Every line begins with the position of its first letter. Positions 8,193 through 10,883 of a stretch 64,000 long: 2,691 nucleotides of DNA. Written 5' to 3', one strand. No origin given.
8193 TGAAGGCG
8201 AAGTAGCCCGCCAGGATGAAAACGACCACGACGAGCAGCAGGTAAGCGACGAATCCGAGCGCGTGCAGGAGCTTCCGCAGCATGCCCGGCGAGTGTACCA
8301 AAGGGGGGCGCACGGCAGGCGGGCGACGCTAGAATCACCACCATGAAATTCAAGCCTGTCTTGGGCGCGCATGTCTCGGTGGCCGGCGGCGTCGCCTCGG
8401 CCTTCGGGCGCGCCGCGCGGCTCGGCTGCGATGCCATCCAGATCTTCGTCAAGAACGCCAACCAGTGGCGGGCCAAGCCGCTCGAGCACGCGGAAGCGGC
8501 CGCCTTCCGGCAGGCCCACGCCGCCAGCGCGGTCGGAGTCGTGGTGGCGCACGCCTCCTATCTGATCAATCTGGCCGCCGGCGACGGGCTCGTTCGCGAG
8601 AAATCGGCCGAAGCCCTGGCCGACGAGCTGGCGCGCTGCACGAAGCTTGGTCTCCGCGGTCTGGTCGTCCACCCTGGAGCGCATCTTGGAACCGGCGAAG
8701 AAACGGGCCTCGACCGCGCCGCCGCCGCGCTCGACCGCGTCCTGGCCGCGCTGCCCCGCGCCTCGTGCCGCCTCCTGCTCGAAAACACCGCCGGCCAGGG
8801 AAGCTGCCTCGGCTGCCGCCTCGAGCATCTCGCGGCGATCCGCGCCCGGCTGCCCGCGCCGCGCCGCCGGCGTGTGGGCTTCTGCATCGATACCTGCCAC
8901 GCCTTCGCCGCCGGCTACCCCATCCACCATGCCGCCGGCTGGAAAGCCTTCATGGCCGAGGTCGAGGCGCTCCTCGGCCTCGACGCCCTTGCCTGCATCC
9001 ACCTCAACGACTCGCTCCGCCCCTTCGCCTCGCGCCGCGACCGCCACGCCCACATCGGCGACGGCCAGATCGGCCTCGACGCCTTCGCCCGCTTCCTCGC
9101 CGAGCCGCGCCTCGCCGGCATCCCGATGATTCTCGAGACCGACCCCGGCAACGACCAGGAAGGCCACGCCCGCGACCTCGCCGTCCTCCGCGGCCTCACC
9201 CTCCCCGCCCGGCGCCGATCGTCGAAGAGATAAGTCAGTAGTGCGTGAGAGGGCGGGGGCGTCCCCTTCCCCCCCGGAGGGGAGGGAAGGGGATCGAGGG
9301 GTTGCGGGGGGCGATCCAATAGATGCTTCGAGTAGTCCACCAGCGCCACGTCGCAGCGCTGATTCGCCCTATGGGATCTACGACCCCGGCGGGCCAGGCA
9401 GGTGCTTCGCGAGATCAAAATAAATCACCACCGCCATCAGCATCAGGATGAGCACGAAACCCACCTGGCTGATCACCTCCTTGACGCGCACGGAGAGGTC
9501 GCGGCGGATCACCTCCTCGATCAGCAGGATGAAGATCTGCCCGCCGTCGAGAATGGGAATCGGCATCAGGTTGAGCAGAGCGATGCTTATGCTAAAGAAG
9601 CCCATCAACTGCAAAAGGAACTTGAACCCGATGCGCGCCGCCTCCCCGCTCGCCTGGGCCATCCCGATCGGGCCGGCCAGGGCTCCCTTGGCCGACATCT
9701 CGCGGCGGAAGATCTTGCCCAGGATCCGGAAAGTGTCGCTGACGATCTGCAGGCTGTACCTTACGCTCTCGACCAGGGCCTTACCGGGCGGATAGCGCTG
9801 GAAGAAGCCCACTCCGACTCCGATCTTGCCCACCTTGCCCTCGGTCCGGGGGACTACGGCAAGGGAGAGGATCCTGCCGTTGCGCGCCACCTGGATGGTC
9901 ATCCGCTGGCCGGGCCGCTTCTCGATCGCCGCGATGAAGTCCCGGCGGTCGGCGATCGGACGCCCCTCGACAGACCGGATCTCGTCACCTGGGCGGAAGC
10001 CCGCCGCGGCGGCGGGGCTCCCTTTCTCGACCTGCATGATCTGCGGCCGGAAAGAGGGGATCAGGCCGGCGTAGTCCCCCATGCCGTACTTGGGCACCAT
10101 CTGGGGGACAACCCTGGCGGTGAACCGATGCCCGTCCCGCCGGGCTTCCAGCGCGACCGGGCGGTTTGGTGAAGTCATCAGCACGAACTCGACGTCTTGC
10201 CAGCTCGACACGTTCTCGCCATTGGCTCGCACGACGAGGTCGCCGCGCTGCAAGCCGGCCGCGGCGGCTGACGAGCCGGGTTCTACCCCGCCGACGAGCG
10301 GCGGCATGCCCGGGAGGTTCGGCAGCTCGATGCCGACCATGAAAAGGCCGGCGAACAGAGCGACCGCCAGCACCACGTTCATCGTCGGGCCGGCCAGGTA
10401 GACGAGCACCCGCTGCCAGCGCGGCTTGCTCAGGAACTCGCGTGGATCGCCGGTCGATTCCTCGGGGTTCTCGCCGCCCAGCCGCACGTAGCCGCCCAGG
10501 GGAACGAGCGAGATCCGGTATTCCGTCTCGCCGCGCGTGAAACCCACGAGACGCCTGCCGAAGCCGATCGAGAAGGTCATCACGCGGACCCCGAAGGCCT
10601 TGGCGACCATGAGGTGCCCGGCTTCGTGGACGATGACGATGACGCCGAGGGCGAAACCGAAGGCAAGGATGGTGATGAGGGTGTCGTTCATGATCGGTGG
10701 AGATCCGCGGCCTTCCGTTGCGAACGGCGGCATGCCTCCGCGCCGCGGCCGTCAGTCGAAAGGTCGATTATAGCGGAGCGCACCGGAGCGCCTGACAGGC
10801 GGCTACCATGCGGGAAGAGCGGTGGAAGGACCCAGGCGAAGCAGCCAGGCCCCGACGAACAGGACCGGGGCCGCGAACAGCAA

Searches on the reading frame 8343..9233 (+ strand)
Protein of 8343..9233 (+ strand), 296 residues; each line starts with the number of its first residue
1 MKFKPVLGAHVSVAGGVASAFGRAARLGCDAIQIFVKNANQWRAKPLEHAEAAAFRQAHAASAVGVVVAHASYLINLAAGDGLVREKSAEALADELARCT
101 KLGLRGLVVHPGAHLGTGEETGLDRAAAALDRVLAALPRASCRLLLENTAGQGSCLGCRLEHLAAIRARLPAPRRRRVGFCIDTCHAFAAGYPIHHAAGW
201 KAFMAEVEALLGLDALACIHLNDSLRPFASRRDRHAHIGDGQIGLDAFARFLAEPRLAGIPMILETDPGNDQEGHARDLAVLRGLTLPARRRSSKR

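Call 34: search_protein_families(library=pfam, proteins=[window:8343-9233:+])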
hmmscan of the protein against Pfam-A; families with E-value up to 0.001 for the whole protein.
window:8343-9233:+ (296 aa): 1 family
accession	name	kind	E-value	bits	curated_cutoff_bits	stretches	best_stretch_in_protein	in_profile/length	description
PF01261.30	AP_endonuc_2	-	1.1e-51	176.4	31.1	1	23-283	3-247/249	Xylose isomerase-like TIM barrel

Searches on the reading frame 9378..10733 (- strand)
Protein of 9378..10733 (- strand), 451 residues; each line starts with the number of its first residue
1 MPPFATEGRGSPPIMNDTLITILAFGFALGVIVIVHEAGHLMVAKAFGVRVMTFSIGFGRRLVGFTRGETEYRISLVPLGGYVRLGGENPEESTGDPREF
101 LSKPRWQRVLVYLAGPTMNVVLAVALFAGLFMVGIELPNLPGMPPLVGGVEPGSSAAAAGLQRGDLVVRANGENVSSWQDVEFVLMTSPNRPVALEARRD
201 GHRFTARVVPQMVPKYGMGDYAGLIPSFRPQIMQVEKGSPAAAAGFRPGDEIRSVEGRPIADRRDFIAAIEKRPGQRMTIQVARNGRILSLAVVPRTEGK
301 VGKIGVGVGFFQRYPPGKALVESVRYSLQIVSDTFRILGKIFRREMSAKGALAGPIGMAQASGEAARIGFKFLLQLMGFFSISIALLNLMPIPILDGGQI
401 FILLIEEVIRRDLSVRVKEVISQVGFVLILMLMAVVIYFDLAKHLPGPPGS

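Call 34: search_protein_families(library=pfam, proteins=[window:9378-10733:-])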
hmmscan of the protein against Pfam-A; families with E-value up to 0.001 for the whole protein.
window:9378-10733:- (451 aa): 6 families
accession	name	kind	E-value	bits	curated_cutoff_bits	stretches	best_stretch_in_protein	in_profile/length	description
PF02163.28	Peptidase_M50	-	1.3e-65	221.3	27.2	1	25-432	2-221/221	Peptidase family M50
PF17820.7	PDZ_6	-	2.5e-24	85.2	27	2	147-199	2-54/54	PDZ domain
PF13180.12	PDZ_2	-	4.3e-22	78.6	27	2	230-293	14-78/80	PDZ domain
PF00595.29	PDZ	-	6.5e-15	55.7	23.2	2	143-196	25-79/81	PDZ domain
PF14685.13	PDZ_Tricorn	-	6.4e-07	29.7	25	0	157-202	34-81/88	Tricorn protease PDZ domain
PF21558.3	Pept_S41_N_bact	-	0.00034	20.9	27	0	152-181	11-40/87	Bacteroidetes, Peptidase, S41 family, N-terminal domain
